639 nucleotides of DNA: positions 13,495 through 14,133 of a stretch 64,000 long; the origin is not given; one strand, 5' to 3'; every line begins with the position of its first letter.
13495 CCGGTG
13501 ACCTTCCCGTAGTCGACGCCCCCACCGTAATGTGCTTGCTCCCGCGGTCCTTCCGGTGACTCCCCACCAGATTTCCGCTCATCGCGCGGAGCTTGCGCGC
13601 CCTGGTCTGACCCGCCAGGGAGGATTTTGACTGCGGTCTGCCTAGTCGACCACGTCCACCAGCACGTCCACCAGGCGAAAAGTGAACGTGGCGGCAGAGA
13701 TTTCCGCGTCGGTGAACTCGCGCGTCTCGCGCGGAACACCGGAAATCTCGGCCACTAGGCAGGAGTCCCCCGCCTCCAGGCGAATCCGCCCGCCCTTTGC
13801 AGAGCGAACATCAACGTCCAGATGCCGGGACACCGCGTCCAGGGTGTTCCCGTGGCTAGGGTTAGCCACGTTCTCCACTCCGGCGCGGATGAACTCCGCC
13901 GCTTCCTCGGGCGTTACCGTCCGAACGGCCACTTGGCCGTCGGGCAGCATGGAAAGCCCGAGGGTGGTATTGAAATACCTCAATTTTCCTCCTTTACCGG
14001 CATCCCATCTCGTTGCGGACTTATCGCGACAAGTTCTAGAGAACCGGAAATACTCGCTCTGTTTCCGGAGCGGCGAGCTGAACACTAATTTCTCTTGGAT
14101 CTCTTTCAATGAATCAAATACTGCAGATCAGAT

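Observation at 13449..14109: DUF1874 (AcrIII-1/Crn2-type ring nuclease family) gene next to tRNA-Glu, with no CRISPR-Cas in view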

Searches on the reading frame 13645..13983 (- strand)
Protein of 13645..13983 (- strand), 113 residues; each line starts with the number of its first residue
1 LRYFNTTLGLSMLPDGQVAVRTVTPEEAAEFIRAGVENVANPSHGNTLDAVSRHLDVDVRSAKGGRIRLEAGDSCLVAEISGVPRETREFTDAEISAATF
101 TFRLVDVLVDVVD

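Call 7: search_protein_families(library=phrogs, proteins=[window:13645-13983:-], max_evalue=0.1)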
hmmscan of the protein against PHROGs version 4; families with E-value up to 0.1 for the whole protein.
window:13645-13983:- (113 aa): 2 families
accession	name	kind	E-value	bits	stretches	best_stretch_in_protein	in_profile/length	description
phrog_5063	-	unknown function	0.031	15.3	1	5-108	6-109/111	-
phrog_37961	-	unknown function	0.045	15.1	1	8-44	30-64/68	-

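Call 8: search_solved_structures(query=window:13645-13983:-, max_evalue=10, show_alignments=3)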
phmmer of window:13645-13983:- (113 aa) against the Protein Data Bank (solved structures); distinct sequences matched with E-value up to 10: 8.
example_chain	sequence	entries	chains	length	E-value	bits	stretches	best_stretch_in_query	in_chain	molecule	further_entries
8eaw_a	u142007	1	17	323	0.16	15.6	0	36-58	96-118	Capsid protein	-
3aaw_A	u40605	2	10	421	0.58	13.8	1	51-92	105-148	Aspartokinase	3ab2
3ab4_A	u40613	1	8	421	0.61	13.7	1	51-92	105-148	Aspartokinase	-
4raa_A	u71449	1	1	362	0.64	13.7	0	74-113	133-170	Putative exported protein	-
6mvr_A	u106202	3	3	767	1.3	12.7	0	32-67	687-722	Aldehyde dehydrogenase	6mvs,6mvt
6mvu_A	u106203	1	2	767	1.3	12.7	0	32-67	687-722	Aldehyde dehydrogenase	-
5kko_A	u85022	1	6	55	1.6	12.4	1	18-46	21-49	Uncharacterised protein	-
6l1s_A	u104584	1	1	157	2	12.1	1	26-87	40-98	Dual specificity protein phosphatase 22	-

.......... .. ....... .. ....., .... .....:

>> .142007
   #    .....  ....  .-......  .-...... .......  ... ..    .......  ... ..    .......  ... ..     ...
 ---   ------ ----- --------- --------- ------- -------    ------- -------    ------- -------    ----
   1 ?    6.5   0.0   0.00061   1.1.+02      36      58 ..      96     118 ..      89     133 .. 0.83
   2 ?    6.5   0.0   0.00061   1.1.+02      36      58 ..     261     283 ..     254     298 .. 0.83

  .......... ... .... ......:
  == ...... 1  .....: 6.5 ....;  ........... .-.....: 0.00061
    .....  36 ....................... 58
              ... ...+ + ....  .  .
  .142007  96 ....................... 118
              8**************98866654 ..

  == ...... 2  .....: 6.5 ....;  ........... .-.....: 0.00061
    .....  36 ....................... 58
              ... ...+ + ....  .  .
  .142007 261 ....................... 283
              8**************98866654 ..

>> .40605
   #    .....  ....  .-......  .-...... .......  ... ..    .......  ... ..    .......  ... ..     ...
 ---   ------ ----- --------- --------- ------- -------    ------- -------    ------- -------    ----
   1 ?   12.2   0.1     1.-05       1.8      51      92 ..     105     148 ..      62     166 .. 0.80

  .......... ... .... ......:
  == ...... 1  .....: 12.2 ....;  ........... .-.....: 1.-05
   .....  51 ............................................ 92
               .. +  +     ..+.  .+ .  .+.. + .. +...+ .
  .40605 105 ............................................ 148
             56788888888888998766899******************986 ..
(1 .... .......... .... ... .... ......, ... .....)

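Call 9: find_homologous_proteins(query=window:13645-13983:-, max_evalue=0.01)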
Query window:13645-13983:- (113 aa): 42 proteins with E <= 0.01 among 55 candidates.
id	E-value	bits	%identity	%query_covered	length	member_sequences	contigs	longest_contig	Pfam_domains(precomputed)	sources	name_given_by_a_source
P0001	1.6e-57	210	100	90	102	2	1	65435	PF08960.17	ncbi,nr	ncbi:MAG: hypothetical protein Q8P39_00735 [Candidatus Yanofskybacteria bacterium]|nr:hypothetical p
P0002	9.7e-52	191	83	95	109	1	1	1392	PF08960.17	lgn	-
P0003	1.5e-51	191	86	95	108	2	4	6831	PF08960.17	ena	-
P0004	4.0e-47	177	80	94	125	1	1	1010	PF08960.17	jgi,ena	-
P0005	2.4e-46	174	80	93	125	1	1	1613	PF08960.17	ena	-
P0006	2.9e-45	171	77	94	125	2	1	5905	PF08960.17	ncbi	-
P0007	9.2e-45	169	75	94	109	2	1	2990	PF08960.17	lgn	-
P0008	1.6e-44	168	75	93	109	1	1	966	PF08960.17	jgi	jgi:hypothetical protein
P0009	1.3e-41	159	69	94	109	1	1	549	PF08960.17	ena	-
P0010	1.6e-41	159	70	95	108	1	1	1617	-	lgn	-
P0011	4.4e-41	157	67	95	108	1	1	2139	PF08960.17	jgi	-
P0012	5.4e-41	157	68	94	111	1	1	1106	PF08960.17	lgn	-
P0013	9.3e-40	153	68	95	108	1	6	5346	PF08960.17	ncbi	-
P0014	1.0e-39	153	67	94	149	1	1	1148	PF08960.17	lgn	-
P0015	1.8e-39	152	68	94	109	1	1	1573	-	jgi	jgi:hypothetical protein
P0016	2.1e-39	152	67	94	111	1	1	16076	-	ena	-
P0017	2.3e-39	152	70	93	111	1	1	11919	PF08960.17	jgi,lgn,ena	-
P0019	1.0e-38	150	66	93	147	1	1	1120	PF08960.17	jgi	jgi:hypothetical protein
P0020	3.0e-38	148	65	94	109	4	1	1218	PF08960.17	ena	-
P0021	3.2e-38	148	64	95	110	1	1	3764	PF08960.17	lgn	-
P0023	5.4e-38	147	67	94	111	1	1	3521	PF08960.17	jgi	jgi:hypothetical protein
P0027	3.4e-37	145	63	94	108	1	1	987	PF08960.17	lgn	-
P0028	6.3e-37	144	65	92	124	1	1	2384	PF08960.17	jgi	jgi:hypothetical protein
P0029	1.8e-36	142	62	95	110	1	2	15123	PF08960.17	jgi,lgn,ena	-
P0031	7.4e-36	140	66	94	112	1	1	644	PF08960.17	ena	-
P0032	8.5e-36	140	64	94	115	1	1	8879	PF08960.17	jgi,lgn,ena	-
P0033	1.8e-35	139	65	94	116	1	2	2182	PF08960.17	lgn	-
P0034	1.9e-35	139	61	96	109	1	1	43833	-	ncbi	ncbi:MAG: hypothetical protein V1707_00675 [bacterium]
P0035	1.4e-34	136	64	93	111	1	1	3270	PF08960.17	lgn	-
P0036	3.3e-33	132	62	95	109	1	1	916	PF08960.17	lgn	-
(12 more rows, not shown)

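Call 12: search_solved_structures(query=A1, max_evalue=10, show_alignments=4)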
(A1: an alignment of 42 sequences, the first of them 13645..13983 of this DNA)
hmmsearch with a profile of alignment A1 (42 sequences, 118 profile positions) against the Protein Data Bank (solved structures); distinct sequences matched with E-value up to 10: 6.
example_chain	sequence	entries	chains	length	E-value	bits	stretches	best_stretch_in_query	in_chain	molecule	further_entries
4hhu_A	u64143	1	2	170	3.7e-05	26.8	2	48-105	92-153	OR280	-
4nez_A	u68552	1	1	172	0.00094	22.2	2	48-105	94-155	Engineered protein OR276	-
4ney_A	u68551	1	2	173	0.00095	22.2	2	48-105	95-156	Engineered protein OR277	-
8eaw_a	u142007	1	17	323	0.017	18.2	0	37-56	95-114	Capsid protein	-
2j85_A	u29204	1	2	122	0.17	14.9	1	4-99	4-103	STIV B116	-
1mw7_A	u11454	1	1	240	0.89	12.6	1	3-41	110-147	HYPOTHETICAL PROTEIN HP0162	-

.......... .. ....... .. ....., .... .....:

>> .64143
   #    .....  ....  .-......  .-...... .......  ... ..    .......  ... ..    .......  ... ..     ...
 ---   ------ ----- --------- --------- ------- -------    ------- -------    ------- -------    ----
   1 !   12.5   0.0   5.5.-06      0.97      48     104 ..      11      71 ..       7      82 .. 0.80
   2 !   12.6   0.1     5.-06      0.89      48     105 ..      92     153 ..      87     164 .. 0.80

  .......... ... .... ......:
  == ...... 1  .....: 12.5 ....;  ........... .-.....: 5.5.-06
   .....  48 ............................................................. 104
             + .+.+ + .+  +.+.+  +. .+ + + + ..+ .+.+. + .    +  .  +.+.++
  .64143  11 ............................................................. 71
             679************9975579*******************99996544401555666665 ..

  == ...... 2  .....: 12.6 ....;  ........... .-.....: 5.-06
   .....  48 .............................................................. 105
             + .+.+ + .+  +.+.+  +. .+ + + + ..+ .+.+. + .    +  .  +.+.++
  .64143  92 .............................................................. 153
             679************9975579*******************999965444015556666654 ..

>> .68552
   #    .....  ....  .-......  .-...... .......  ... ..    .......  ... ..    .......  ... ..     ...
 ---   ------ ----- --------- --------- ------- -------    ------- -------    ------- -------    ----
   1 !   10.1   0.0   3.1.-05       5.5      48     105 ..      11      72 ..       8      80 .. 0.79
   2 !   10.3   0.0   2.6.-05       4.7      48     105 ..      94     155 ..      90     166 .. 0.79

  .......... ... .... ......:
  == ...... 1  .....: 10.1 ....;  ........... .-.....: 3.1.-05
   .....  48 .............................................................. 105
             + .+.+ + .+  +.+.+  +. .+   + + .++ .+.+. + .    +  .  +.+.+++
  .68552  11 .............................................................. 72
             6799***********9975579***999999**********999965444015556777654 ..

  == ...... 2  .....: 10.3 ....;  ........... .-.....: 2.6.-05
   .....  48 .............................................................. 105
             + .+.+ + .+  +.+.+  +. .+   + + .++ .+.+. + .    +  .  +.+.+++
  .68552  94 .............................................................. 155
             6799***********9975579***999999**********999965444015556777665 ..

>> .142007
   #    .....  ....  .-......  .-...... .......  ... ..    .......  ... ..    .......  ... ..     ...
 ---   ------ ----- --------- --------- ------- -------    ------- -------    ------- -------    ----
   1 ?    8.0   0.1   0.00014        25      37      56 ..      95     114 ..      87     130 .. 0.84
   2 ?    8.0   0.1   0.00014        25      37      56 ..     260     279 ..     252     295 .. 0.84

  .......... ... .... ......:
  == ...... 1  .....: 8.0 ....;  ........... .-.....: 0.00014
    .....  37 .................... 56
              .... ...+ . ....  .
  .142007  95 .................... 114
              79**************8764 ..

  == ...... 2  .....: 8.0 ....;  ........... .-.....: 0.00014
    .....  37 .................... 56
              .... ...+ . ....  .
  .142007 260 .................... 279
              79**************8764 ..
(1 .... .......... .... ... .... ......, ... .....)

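Call 14: search_protein_families(library=pfam, alignment_id=A1, max_evalue=0.01)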
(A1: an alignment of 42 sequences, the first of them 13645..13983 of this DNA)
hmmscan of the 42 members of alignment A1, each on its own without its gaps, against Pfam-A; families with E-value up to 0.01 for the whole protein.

A. member 1, window:13645-13983:- (113 aa): 1 family
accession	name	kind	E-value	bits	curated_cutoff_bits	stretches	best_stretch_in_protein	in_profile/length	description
PF08960.15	STIV_B116-like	-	0.0072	16.9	26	1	13-101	12-100/101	STIV B116-like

B. families by the number of members that match (of 42 scanned): 2 families
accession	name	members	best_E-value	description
PF08960.15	STIV_B116-like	23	9.6e-07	STIV B116-like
PF00107.32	ADH_zinc_N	1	0.0039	Zinc-binding dehydrogenase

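Call 15: find_encoding_contigs(protein=P0034, flank=8000, max_places=3)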
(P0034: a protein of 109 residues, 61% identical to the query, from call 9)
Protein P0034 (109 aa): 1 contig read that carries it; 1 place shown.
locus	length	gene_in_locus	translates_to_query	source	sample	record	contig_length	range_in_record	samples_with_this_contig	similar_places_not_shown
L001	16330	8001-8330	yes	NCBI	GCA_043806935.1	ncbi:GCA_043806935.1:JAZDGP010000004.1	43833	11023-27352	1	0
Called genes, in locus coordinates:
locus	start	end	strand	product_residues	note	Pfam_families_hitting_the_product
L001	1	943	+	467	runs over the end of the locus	PF19295:SufBD_N, PF01458:SUFBD_core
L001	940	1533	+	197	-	PF01458:SUFBD_core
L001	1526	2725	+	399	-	PF00266:Aminotran_5, PF01041:DegT_DnrJ_EryC1 (weak)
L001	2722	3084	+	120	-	PF01592:NifU_N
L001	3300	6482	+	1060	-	PF03477:ATP-cone (weak), PF08471:Ribonuc_red_2_N, PF02867:Ribonuc_red_lgC, PF12637:TSCPD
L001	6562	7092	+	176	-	PF02572:CobA_CobO_BtuR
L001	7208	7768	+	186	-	-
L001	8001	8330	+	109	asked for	-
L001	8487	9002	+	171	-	-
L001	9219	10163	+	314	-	-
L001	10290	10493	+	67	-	PF22570:LiaF-TM (weak)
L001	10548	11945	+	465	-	PF00753:Lactamase_B, PF23023:Anti-Pycsar_Apyc1 (faint), PF12706:Lactamase_B_2 (weak), PF16661:Lactamase_B_6, PF10996:Beta-Casp, PF07521:RMMBL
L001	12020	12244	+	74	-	PF01106:NifU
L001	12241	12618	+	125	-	-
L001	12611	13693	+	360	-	PF00953:Glycos_transf_4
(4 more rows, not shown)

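Call 16: find_encoding_contigs(protein=P0016, flank=8000, max_places=3)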
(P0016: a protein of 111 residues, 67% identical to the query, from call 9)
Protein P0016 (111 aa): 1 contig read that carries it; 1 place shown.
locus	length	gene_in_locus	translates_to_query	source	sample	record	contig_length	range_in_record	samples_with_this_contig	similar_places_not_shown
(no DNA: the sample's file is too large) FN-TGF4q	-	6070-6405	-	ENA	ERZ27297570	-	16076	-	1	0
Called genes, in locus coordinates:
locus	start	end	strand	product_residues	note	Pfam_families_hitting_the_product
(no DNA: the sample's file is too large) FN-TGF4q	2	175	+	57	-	?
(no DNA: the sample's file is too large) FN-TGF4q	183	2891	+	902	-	PF07517:SecA_DEAD, PF01043:SecA_PP_bind, PF21090:P-loop_SecA, PF07516:SecA_SW, PF02810:SEC-C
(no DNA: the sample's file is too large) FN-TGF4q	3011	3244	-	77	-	-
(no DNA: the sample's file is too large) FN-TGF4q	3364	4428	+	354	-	PF02661:Fic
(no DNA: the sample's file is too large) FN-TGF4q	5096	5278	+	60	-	-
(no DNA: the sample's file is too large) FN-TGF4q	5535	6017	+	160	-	-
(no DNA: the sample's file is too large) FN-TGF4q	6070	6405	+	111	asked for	-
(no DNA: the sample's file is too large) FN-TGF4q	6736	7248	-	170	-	-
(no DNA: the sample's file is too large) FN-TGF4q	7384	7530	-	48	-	-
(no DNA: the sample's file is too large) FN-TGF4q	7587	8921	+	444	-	PF26449:DUF8128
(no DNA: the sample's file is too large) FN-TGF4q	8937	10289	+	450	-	PF01935:DUF87 (weak), PF10412:TrwB_AAD_bind (weak)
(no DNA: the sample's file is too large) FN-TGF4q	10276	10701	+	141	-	PF01467:CTP_transf_like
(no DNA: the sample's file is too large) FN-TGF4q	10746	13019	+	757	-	PF01935:DUF87, PF10412:TrwB_AAD_bind (weak), PF12696:TraG-D_C (weak), PF23477:zf_Tbcl_2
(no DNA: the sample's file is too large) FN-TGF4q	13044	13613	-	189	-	PF08207:EFP_N, PF01132:EFP (weak), PF09285:Elong-fact-P_C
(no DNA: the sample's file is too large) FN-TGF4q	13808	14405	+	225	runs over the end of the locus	PF05552:MS_channel_1st_1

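Call 17: find_encoding_contigs(protein=P0029, flank=8000, max_places=3)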
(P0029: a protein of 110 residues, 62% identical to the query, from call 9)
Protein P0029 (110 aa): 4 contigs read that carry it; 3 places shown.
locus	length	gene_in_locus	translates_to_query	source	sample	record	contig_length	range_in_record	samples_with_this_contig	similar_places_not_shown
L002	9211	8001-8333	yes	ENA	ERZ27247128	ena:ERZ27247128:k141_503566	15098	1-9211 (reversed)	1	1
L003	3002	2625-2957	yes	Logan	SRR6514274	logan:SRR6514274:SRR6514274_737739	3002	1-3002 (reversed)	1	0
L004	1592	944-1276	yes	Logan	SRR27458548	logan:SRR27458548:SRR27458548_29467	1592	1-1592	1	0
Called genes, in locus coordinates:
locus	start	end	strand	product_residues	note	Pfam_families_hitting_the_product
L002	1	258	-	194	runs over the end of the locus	PF04542:Sigma70_r2, PF08281:Sigma70_r4_2, PF04545:Sigma70_r4 (weak)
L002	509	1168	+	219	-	PF07853:DUF1648, PF13630:SdpI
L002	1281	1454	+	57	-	PF23477:zf_Tbcl_2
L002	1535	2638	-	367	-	PF07907:YibE_F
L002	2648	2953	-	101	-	PF02001:DUF134, PF08281:Sigma70_r4_2 (faint)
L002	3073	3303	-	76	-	PF17253:DUF5320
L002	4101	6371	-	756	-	PF01138:RNase_PH, PF03725:RNase_PH_C, PF01138:RNase_PH, PF00013:KH_1, PF00575:S1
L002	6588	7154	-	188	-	PF01936:NYN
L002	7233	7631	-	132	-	PF00312:Ribosomal_S15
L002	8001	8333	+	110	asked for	PF08960:STIV_B116-like (weak)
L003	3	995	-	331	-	?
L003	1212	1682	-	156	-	PF01936:NYN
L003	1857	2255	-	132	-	PF00312:Ribosomal_S15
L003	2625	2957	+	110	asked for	PF08960:STIV_B116-like (weak)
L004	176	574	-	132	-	PF00312:Ribosomal_S15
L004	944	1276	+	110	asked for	PF08960:STIV_B116-like (weak)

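Call 18: predict_structure(alignment_id=A1)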
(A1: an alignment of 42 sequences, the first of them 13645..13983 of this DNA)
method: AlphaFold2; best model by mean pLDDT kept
length: 113 residues; sequences in the alignment: 42
mean_pLDDT: 94.9   pTM: 0.87
mean pLDDT of the five models: 94.9, 94.5, 94.5, 94.0, 93.5
residues with pLDDT >= 90: 103; 70-90: 6; 50-70: 4; < 50: 0
segments of 3 or more residues with pLDDT < 50: none
pLDDT, mean of each block of 10 residues (from residue 1): 96 95 98 98 96 98 94 97 92 96 93 63
secondary structure, 60 per line:
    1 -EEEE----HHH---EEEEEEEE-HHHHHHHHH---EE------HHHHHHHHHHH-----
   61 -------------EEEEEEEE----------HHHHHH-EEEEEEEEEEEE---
elements in order: E2-5 E16-23 H25-33 H45-55 E74-81 H92-97 E99-110

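Call 22: fold_search(model_id=the predicted structure, library=pdb)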
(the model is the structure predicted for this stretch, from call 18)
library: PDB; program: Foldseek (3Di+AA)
matches with E <= 10: 95; with E <= 0.001: 13
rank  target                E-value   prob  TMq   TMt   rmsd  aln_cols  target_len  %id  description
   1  2j85_B                5.7e-06  1.00  0.72  0.70   2.9       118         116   15  B116 of Sulfolobus turreted icosahedral virus (STIV) (released 2006-11-02)
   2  2j85_A                6.9e-06  1.00  0.75  0.72   2.7       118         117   15  B116 of Sulfolobus turreted icosahedral virus (STIV) (released 2006-11-02)
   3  6scf_C                1.1e-05  1.00  0.71  0.71   3.4       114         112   20  A viral anti-CRISPR subverts type III CRISPR immunity by rapid degradation of cyclic oligoadenylate (released 2019-10-30)
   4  2j6b                  1.2e-05  1.00  0.66  0.68   3.8       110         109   21  crystal structure of AFV3-109, a highly conserved protein from crenarchaeal viruses (released 2007-02-20)
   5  6scf_E                2.4e-05  1.00  0.67  0.67   3.8       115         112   20  A viral anti-CRISPR subverts type III CRISPR immunity by rapid degradation of cyclic oligoadenylate (released 2019-10-30)
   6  6scf_A                2.4e-05  1.00  0.62  0.62   4.2       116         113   21  A viral anti-CRISPR subverts type III CRISPR immunity by rapid degradation of cyclic oligoadenylate (released 2019-10-30)
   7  6scf_H                2.7e-05  1.00  0.66  0.69   3.9       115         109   21  A viral anti-CRISPR subverts type III CRISPR immunity by rapid degradation of cyclic oligoadenylate (released 2019-10-30)
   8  2x4i_C                3.5e-05  1.00  0.70  0.79   2.2       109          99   18  ORF 114a from Sulfolobus islandicus rudivirus 1 (released 2010-07-21)
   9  6scf_F                7.6e-05  1.00  0.64  0.64   4.0       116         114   22  A viral anti-CRISPR subverts type III CRISPR immunity by rapid degradation of cyclic oligoadenylate (released 2019-10-30)
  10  2x4i_A                1.0e-04  1.00  0.71  0.76   3.0       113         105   19  ORF 114a from Sulfolobus islandicus rudivirus 1 (released 2010-07-21)
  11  2x4i_B                1.3e-04  1.00  0.70  0.76   3.4       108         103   17  ORF 114a from Sulfolobus islandicus rudivirus 1 (released 2010-07-21)
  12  2x4i_D                2.3e-04  1.00  0.63  0.69   3.3       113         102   18  ORF 114a from Sulfolobus islandicus rudivirus 1 (released 2010-07-21)
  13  8y7f_B                5.0e-04  1.00  0.71  0.24   3.2       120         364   16  Crystal structure of CARF domain-truncated Csx1-Crn2 from Marinitoga sp. (released 2024-07-17)
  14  8y7f_A                2.2e-03  1.00  0.70  0.24   3.3       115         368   13  Crystal structure of CARF domain-truncated Csx1-Crn2 from Marinitoga sp. (released 2024-07-17)
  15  8y7g_A                2.2e-03  1.00  0.62  0.16   3.9       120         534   16  Crystal structure of the Marinitoga sp. Csx1-Crn2 H495A mutant in complex with cyclic-tetraadenylate (cA4) (released 2024-07-17)
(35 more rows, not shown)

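Call 27: find_related_loci(query=A1, collection=genome_contigs, flank=10000)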
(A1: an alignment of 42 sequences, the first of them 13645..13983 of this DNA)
Query A1 (113 aa) in genome_contigs; peptide patterns used: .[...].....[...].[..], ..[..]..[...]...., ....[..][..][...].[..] (x = any residue, [..] = any of these).
140 stretches matched a pattern; 9 encode a relative of the query (tblastn E <= 1e-3); 9 distinct loci.
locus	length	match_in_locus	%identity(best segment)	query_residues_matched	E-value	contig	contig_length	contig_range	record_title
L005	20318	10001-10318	68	2-107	3e-48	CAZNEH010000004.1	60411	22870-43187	MAG TPA_asm: uncultured Gammaproteobacteria bacterium isolate SRP167671_co2_232 genome assembly, contig: NODE_615_length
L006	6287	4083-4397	68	1-105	3e-47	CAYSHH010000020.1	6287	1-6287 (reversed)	MAG TPA_asm: uncultured Candidatus Saccharibacteria bacterium isolate binchicken_co220_14 genome assembly, contig: NODE_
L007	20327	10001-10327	61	1-108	3e-44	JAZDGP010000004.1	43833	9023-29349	MAG: bacterium isolate MEGAHIT-group-0.272 k141_20283692, whole genome shotgun sequence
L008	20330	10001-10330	59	1-107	4e-39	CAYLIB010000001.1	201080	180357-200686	MAG TPA_asm: uncultured Candidatus Saccharibacteria bacterium isolate SRP278252_co2_789 genome assembly, contig: NODE_64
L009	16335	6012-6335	55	2-107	1e-33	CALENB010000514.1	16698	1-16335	MAG TPA_asm: uncultured Myxococcales bacterium isolate ERR2206774_bin.79_CONCOCT_v1.1_MAG genome assembly, contig: ERZ88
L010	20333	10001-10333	53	2-107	2e-31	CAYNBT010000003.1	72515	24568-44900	MAG TPA_asm: uncultured Candidatus Saccharibacteria bacterium isolate SRP342105_co1_255 genome assembly, contig: NODE_44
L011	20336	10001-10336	47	1-107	8e-29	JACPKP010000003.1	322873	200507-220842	MAG: Candidatus Daviesbacteria bacterium isolate NC_groundwater_498_Ag_S-0.1um_40_17 S35_SO-1_scaffold_25374, whole geno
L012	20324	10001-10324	39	1-107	2e-16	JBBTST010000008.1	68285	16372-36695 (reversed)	MAG: Patescibacteria group bacterium isolate H41-bin102_1 H41_bin102_1_000000000008, whole genome shotgun sequence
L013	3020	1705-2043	31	3-105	6e-5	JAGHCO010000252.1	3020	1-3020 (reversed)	MAG: Candidatus Aerophobetes bacterium isolate AUK284 PB_MBMC_238_c_000000000021, whole genome shotgun sequence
